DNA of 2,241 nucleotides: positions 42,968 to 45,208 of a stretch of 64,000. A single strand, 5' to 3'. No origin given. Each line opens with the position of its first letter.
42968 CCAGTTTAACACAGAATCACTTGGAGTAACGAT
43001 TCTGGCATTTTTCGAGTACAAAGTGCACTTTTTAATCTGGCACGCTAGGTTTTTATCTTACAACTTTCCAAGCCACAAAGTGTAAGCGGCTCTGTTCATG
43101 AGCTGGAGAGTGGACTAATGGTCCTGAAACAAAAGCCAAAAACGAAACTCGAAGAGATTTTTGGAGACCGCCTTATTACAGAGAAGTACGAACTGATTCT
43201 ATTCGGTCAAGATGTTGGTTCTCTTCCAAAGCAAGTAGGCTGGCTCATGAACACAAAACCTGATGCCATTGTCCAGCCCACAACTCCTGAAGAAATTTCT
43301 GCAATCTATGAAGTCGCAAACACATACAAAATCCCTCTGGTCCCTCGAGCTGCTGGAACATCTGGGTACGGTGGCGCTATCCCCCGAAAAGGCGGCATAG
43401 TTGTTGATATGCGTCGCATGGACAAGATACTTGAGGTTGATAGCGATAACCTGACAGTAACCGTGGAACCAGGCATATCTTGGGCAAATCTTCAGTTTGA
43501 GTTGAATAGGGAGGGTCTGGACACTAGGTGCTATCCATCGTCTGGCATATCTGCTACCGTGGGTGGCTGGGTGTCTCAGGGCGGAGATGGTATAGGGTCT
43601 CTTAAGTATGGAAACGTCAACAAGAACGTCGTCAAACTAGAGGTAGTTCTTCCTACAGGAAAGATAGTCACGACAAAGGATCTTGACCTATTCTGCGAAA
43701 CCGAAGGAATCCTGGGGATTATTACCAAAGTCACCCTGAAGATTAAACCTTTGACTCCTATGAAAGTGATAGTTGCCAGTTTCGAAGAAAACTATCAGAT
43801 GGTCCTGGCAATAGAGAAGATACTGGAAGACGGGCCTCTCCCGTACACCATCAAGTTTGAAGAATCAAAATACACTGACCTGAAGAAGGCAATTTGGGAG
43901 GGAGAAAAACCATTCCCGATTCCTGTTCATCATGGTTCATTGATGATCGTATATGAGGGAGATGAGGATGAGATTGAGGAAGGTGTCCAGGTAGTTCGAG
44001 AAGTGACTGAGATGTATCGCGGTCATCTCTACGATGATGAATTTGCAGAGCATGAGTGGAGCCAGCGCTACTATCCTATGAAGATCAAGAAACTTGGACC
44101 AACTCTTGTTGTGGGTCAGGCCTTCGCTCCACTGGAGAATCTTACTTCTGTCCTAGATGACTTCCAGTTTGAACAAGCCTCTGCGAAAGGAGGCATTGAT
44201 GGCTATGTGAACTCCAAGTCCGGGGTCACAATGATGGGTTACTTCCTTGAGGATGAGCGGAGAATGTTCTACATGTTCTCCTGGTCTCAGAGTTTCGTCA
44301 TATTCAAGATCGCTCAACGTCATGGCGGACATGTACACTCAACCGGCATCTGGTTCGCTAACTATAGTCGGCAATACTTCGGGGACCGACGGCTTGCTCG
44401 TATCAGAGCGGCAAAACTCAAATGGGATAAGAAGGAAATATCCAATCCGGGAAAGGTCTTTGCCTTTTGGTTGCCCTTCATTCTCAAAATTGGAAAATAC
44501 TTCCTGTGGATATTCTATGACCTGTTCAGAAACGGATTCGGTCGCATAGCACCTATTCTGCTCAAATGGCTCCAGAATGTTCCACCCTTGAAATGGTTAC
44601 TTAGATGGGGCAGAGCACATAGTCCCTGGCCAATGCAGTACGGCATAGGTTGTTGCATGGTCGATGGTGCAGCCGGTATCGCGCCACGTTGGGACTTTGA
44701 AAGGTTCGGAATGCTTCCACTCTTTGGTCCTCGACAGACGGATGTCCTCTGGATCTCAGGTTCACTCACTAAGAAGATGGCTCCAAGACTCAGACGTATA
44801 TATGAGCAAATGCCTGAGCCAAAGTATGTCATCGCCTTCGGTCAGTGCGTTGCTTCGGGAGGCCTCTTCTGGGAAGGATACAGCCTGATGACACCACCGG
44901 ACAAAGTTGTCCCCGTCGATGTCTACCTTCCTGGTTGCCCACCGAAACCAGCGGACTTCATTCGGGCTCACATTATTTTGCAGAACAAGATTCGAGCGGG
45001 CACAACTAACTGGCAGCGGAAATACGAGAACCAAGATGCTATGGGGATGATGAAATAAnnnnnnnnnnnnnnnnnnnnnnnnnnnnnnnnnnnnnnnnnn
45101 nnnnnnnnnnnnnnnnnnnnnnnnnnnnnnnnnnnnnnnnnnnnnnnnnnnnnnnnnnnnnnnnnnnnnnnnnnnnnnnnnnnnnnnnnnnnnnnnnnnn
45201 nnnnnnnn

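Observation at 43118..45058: A GlcD-type FAD dehydrogenase fused in frame to NuoB, the only NuoB in a complex-I-like locus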

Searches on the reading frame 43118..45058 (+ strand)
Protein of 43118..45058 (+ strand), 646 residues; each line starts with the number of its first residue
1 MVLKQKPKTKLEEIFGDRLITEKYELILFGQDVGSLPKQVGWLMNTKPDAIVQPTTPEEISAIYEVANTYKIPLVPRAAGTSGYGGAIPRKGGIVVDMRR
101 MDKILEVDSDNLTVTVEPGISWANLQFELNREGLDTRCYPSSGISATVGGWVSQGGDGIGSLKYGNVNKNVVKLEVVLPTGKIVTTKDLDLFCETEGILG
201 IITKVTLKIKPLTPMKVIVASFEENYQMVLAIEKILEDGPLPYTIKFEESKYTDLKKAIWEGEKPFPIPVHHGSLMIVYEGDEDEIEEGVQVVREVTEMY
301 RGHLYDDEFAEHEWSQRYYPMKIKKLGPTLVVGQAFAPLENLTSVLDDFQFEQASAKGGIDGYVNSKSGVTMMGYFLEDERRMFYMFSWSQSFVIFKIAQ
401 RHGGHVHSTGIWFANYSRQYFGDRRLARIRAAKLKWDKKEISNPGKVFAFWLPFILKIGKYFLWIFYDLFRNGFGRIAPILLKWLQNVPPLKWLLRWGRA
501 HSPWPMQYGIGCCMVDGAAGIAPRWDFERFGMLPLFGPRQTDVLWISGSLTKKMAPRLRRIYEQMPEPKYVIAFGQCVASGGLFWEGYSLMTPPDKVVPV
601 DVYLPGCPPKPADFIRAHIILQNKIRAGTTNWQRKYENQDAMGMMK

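Call 4: search_protein_families(library=pfam, proteins=[window:43118-45058:+], max_evalue=0.01)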
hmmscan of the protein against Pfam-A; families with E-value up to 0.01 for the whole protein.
window:43118-45058:+ (646 aa): 3 families
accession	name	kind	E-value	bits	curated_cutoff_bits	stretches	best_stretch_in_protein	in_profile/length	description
PF01565.28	FAD_binding_4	-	4.5e-42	143.5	26.4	1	48-186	1-138/139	FAD binding domain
PF01058.29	Oxidored_q6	-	6.5e-23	81.3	27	1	524-617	15-124/128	NADH ubiquinone oxidoreductase, 20 Kd subunit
PF02913.24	FAD-oxidase_C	-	1.3e-07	32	21.2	1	216-447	6-248/248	FAD linked oxidases, C-terminal domain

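Call 6: find_homologous_proteins(query=window:43118-45058:+)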
Query window:43118-45058:+ (646 aa): 707 proteins with E <= 0.001 among 8000 candidates; the best 120 are listed.
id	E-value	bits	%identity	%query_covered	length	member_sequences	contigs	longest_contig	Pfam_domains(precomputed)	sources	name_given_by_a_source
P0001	0.0e+0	1409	90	100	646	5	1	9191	PF01565.29,PF02913.25,PF01058.30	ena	-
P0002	0.0e+0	1395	90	100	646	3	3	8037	PF01565.29,PF02913.25,PF01058.30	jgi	jgi:NADH-quinone oxidoreductase B subunit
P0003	0.0e+0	1375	88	100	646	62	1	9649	PF01565.29,PF02913.25,PF01058.30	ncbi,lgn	ncbi:MAG: NADH-quinone oxidoreductase subunit NuoB [Candidatus Thorarchaeota archaeon]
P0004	0.0e+0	1345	87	100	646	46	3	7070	PF01565.29,PF02913.25,PF01058.30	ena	-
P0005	0.0e+0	1321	85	100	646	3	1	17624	PF01565.29,PF02913.25,PF01058.30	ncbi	-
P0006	0.0e+0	1319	89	98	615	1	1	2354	PF01565.29,PF02913.25,PF01058.30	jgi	jgi:NADH-quinone oxidoreductase B subunit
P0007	0.0e+0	1298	83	100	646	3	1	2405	PF01565.29,PF01058.30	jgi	jgi:NADH-quinone oxidoreductase B subunit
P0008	0.0e+0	1265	80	100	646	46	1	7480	PF01565.29,PF02913.25,PF01058.30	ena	-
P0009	0.0e+0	1264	81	100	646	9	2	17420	PF01565.29,PF02913.25,PF01058.30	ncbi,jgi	ncbi:MAG: NADH-quinone oxidoreductase subunit NuoB [Candidatus Thorarchaeota archaeon]|jgi:NADH-quin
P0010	0.0e+0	1252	80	100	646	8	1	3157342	PF01565.29,PF02913.25,PF01058.30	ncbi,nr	ncbi:MAG: NADH-quinone oxidoreductase subunit NuoB [Candidatus Thorarchaeota archaeon]|nr:MAG: NADH-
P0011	0.0e+0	1252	79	100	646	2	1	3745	PF01565.29,PF02913.25,PF01058.30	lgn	-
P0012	0.0e+0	1250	78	100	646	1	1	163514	PF01565.29,PF02913.25,PF01058.30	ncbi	ncbi:MAG: NADH-quinone oxidoreductase subunit NuoB [Candidatus Thorarchaeota archaeon]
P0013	0.0e+0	1248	78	100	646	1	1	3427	PF01565.29,PF02913.25,PF01058.30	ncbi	-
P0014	0.0e+0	1244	79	100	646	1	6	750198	PF01565.29,PF02913.25,PF01058.30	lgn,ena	-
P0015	0.0e+0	1243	78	100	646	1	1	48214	PF01565.29,PF02913.25,PF01058.30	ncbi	-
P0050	9.3e-188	644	55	76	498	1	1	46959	PF01565.29,PF02913.25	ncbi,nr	ncbi:FAD-binding oxidoreductase [Candidatus Thorarchaeota archaeon]|nr:MAG: FAD-binding oxidoreducta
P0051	7.5e-184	631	54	76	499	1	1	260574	PF01565.29,PF02913.25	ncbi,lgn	-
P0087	7.1e-82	294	36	70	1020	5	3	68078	PF01565.29,PF13534.12,PF02754.22,PF02913.25,PF13183.12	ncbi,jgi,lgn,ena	-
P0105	9.0e-80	287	37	69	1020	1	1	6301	PF01565.29,PF13534.12,PF02754.22,PF02913.25,PF13183.12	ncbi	-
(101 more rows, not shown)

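Call 9: search_solved_structures(query=window:43118-45058:+, max_evalue=0.00001, show_alignments=0)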
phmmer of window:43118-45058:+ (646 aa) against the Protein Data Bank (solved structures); distinct sequences matched with E-value up to 0.00001: 105 (the best 60 are shown).
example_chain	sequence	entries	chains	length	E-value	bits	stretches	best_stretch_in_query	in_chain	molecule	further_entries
6hum_K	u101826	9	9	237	8.7e-43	149.5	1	494-626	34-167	NAD(P)H-quinone oxidoreductase subunit K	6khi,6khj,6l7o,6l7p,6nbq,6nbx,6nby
9grx_K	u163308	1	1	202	1.5e-42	148.7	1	494-626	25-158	NAD(P)H-quinone oxidoreductase subunit K, chloroplastic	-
7wfg_K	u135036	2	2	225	1.6e-42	148.7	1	491-626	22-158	NAD(P)H-quinone oxidoreductase subunit K, chloroplastic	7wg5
7eu3_K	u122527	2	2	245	2e-42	148.3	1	492-626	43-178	NAD(P)H-quinone oxidoreductase subunit K, chloroplastic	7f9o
5xtb_C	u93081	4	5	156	3.6e-41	144.2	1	490-627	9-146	NADH dehydrogenase [ubiquinone] iron-sulfur protein 7, mitochondrial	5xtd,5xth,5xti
9w2u_B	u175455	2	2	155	3.8e-41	144.1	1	490-627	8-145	NADH dehydrogenase [ubiquinone] iron-sulfur protein 7, mitochondrial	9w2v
9ti4_E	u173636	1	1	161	3.8e-41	144.1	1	490-627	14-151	NADH dehydrogenase [ubiquinone] iron-sulfur protein 7, mitochondrial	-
7zd6_6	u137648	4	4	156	3.8e-41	144.1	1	490-627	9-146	NADH dehydrogenase [ubiquinone] iron-sulfur protein 7, mitochondrial | Complex I-20kD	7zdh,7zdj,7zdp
5lc5_B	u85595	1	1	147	4.3e-41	143.9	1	490-626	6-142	NADH dehydrogenase [ubiquinone] iron-sulfur protein 7, mitochondrial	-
7zeb_6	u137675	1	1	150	4.3e-41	143.9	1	491-627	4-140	NADH dehydrogenase [ubiquinone] iron-sulfur protein 7, mitochondrial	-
7v2c_C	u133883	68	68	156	5.2e-41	143.7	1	490-627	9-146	NADH dehydrogenase [ubiquinone] iron-sulfur protein 7,mitochondrial | NADH dehydrogenase [ubiquinone] iron-sulfur protein 7, mitochondrial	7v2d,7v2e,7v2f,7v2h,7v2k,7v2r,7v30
5ldw_B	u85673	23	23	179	5.6e-41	143.5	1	490-627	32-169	NADH dehydrogenase [ubiquinone] iron-sulfur protein 7, mitochondrial | Mitochondrial complex I, PSST subunit | NADH:ubiquinone oxidoreductase core subunit S7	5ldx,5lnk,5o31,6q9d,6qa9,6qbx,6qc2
9cwt_C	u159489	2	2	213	8.7e-41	142.9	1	490-627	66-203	NADH dehydrogenase [ubiquinone] iron-sulfur protein 7, mitochondrial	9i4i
8uer_1B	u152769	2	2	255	9.1e-41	142.8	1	481-627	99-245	NADH dehydrogenase [ubiquinone] iron-sulfur protein 7, mitochondrial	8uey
7qsd_B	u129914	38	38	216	9.9e-41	142.7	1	490-627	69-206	NADH dehydrogenase [ubiquinone] iron-sulfur protein 7, mitochondrial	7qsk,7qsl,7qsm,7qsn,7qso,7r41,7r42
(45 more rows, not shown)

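Call 16: find_encoding_contigs(protein=P0010, flank=10000, max_places=2)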
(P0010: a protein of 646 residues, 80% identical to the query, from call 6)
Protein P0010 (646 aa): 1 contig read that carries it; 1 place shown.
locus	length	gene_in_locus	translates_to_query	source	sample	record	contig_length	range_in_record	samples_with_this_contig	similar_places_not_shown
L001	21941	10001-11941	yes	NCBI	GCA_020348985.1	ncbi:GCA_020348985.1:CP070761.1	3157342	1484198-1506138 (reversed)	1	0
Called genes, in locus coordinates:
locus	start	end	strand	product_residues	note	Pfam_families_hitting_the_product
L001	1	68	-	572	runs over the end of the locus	PF01565:FAD_binding_4, PF02913:FAD-oxidase_C (weak)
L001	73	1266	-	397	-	PF13183:Fer4_8, PF13534:Fer4_17 (weak), PF02754:CCG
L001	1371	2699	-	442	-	PF00890:FAD_binding_2 (weak), PF01266:DAO (weak), PF03486:HI0933_like (faint), PF07992:Pyr_redox_2 (faint), PF13450:NAD_binding_8, PF01593:Amino_oxidase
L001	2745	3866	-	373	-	PF12838:Fer4_7 (weak), PF13183:Fer4_8, PF13534:Fer4_17 (weak), PF02754:CCG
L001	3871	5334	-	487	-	PF01565:FAD_binding_4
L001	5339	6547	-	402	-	-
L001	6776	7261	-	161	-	PF01243:PNPOx_N, PF12900:Pyridox_ox_2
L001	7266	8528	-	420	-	PF24374:DUF7530, PF01243:PNPOx_N (weak), PF12900:Pyridox_ox_2 (weak)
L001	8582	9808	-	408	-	PF13183:Fer4_8, PF02754:CCG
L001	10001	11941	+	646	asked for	PF01565:FAD_binding_4, PF02913:FAD-oxidase_C, PF01058:Oxidored_q6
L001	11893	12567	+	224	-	-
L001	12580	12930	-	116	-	-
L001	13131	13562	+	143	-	PF00507:Oxidored_q4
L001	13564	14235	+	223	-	PF00499:Oxidored_q3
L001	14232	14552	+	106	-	PF00420:Oxidored_q2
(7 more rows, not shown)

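Call 19: find_encoding_contigs(protein=P0051, flank=10000, max_places=2)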
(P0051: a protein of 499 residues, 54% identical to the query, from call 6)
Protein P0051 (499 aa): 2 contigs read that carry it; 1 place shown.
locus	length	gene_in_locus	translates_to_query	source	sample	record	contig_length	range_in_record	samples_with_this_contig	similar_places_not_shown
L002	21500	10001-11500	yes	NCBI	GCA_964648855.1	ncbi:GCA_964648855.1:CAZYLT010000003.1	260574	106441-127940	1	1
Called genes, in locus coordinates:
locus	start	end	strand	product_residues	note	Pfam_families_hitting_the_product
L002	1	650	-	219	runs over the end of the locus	PF00834:Ribul_P_3_epim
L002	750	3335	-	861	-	PF01624:MutS_I, PF05188:MutS_II, PF05192:MutS_III, PF05190:MutS_IV, PF00488:MutS_V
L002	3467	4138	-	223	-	-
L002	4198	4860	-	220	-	-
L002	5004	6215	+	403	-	PF01266:DAO (faint), PF01494:FAD_binding_3, PF01946:Thi4 (weak), PF07992:Pyr_redox_2 (faint), PF13450:NAD_binding_8 (weak), PF22578:GGR_cat, PF05834:Lycopene_cycl (weak)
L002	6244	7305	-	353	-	PF00348:polyprenyl_synt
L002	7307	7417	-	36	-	-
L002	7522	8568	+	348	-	PF01040:UbiA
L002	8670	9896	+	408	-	PF13183:Fer4_8, PF13534:Fer4_17 (weak), PF02754:CCG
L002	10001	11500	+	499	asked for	PF01565:FAD_binding_4, PF02913:FAD-oxidase_C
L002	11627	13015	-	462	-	PF02629:CoA_binding (weak), PF13380:CoA_binding_2, PF13607:Succ_CoA_lig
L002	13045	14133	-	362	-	PF00155:Aminotran_1_2, PF00266:Aminotran_5, PF01053:Cys_Met_Meta_PP (weak)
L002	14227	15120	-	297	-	-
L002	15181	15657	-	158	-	PF21473:OB_Ssb-like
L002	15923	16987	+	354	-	PF13187:Fer4_9 (faint), PF13746:Fer4_18 (faint), PF13534:Fer4_17 (faint), PF13484:Fer4_16 (faint), PF13237:Fer4_10 (weak), PF12797:Fer4_2 (faint), PF13183:Fer4_8 (weak), PF17179:Fer4_22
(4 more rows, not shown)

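Call 20: find_encoding_contigs(protein=P0050, flank=10000, max_places=2)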
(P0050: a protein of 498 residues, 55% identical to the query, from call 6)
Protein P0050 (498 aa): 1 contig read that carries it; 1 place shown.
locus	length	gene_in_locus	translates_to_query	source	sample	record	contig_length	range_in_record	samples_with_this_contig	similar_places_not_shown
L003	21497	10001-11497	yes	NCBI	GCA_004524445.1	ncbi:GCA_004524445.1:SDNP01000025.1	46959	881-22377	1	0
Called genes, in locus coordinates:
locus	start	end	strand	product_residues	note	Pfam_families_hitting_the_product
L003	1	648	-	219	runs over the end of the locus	PF00834:Ribul_P_3_epim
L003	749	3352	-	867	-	PF01624:MutS_I, PF05188:MutS_II, PF05192:MutS_III, PF05190:MutS_IV, PF00488:MutS_V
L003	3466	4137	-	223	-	-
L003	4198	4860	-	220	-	-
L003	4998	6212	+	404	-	PF01266:DAO (weak), PF01494:FAD_binding_3 (weak), PF01946:Thi4 (weak), PF07992:Pyr_redox_2 (weak), PF12831:FAD_oxidored (weak), PF13450:NAD_binding_8 (weak), PF01494:FAD_binding_3 (weak), PF22578:GGR_cat, +2 more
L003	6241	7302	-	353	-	PF00348:polyprenyl_synt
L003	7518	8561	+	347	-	PF01040:UbiA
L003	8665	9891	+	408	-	PF13183:Fer4_8, PF13534:Fer4_17 (weak), PF02754:CCG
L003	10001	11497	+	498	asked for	PF01565:FAD_binding_4, PF02913:FAD-oxidase_C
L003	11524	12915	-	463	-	PF02629:CoA_binding (faint), PF13380:CoA_binding_2, PF13607:Succ_CoA_lig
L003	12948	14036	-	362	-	PF00155:Aminotran_1_2, PF00266:Aminotran_5, PF01053:Cys_Met_Meta_PP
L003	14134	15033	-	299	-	-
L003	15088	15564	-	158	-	PF21473:OB_Ssb-like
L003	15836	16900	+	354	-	PF13187:Fer4_9 (faint), PF13484:Fer4_16 (faint), PF13534:Fer4_17 (faint), PF13746:Fer4_18 (faint), PF13237:Fer4_10 (weak), PF12797:Fer4_2 (faint), PF13183:Fer4_8 (weak), PF17179:Fer4_22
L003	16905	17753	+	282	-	PF00970:FAD_binding_6 (weak), PF00175:NAD_binding_1, PF10418:DHODB_Fe-S_bind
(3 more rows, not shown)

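Call 31: search_protein_families(library=ncbifam, proteins=[window:43118-45058:+], max_evalue=0.001)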
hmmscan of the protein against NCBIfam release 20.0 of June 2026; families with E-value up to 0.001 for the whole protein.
window:43118-45058:+ (646 aa): 23 families
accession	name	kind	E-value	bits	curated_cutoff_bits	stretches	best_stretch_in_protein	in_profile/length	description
NF005012.1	PRK06411.1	subfamily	1.6e-52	177.4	116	1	493-630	26-163/166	NADH-quinone oxidoreductase subunit NuoB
TIGR01957.1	nuoB_fam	subfamily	1.3e-49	167.8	142.7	1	493-627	9-144/145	NADH-quinone oxidoreductase subunit B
NF011394.0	PRK14819.1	equivalog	6e-46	157.1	312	1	493-640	23-171/264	NADH-quinone oxidoreductase subunit B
NF011393.0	PRK14818.1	equivalog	5.3e-44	149.8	255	1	491-638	21-168/173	NADH dehydrogenase subunit B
NF009808.0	PRK13292.1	equivalog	7.1e-43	146.5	1156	1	492-627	16-151/791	NADH-quinone oxidoreductase subunit B/C/D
NF011390.0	PRK14815.1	equivalog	1.6e-42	144.8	281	1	495-631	27-163/183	NADH dehydrogenase subunit B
TIGR00387.1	glcD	equivalog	1.8e-42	145.6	567.9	1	51-446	1-413/413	glycolate oxidase subunit GlcD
NF011388.0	PRK14813.1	equivalog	7.4e-42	143.3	294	1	493-634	20-162/189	NADH dehydrogenase subunit B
NF011391.0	PRK14816.1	equivalog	2.8e-41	141.3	283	1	491-627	42-179/196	NADH-quinone oxidoreductase subunit B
NF011395.0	PRK14820.1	equivalog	6.2e-38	130.3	263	1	498-630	30-162/180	NADH-quinone oxidoreductase subunit B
NF011389.0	PRK14814.1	equivalog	2.7e-37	128.4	285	1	490-634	22-166/186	NADH dehydrogenase subunit B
NF011392.0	PRK14817.1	equivalog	5.1e-36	124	271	1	495-628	30-163/182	NADH-quinone oxidoreductase subunit B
NF008408.0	PRK11230.1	equivalog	4.1e-29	101.4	897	1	45-249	53-268/499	glycolate oxidase subunit GlcD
NF049975.1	2HglutDHaseYdiJ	equivalog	1.1e-21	76.3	1350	1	46-190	50-196/1018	D-2-hydroxyglutarate dehydrogenase YdiJ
TIGR01678.1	FAD_lactone_ox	subfamily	5.2e-14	52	396.8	1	45-212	12-181/438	sugar 1,4-lactone oxidase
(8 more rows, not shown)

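Call 55: predict_structure(alignment_id=A1)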
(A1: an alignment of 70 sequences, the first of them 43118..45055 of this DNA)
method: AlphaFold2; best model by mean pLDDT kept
length: 646 residues; sequences in the alignment: 70
mean_pLDDT: 78.0   pTM: 0.70
mean pLDDT of the five models: 78.0, 77.5, 77.1, 76.9, 74.8
residues with pLDDT >= 90: 218; 70-90: 226; 50-70: 154; < 50: 48
segments of 3 or more residues with pLDDT < 50: 515-539, 580-587, 640-646
pLDDT, mean of each block of 10 residues (from residue 1): 81 94 81 56 74 95 95 80 57 88 96 95 91 86 76 70 86 96 95 85 95 95 91 95 93 91 87 93 95 97 94 85 76 84 86 81 88 82 65 80 78 73 90 92 73 60 62 51 59 70 57 45 38 43 71 66 70 68 51 76 74 74 80 66 36
secondary structure, 60 per line:
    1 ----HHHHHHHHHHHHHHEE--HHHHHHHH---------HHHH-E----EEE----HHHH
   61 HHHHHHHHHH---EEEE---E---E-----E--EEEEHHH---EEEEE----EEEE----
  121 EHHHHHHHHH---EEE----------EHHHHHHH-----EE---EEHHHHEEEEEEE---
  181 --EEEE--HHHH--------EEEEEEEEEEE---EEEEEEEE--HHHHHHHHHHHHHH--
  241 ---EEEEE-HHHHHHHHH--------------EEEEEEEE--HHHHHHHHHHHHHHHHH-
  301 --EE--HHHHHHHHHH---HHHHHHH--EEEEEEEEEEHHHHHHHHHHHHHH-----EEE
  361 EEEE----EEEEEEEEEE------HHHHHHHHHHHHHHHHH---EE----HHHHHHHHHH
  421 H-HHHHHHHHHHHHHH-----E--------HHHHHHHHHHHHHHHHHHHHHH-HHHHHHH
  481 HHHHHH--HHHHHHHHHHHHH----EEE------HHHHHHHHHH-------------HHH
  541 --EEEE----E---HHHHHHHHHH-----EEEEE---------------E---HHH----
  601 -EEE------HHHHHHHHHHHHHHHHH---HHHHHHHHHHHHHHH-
elements in order: H5-18 H23-30 H40-43 E50-52 H57-70 E74-77 E94-97 E104-108 E113-116 H122-130 E134-136 H148-154 H167-170 E171-177 E183-186 H189-192 E201-211 E215-222 H225-238 E244-248 H250-258 E273-280 H283-299 H307-316 H320-326 E329-338 H339-352 E358-364 E369-378 H385-401 H411-421 H423-436 H451-472 H474-486 H489-501 E506-508 H515-524 E543-546 H555-564 E570-574 E602-604 H611-627 H631-645
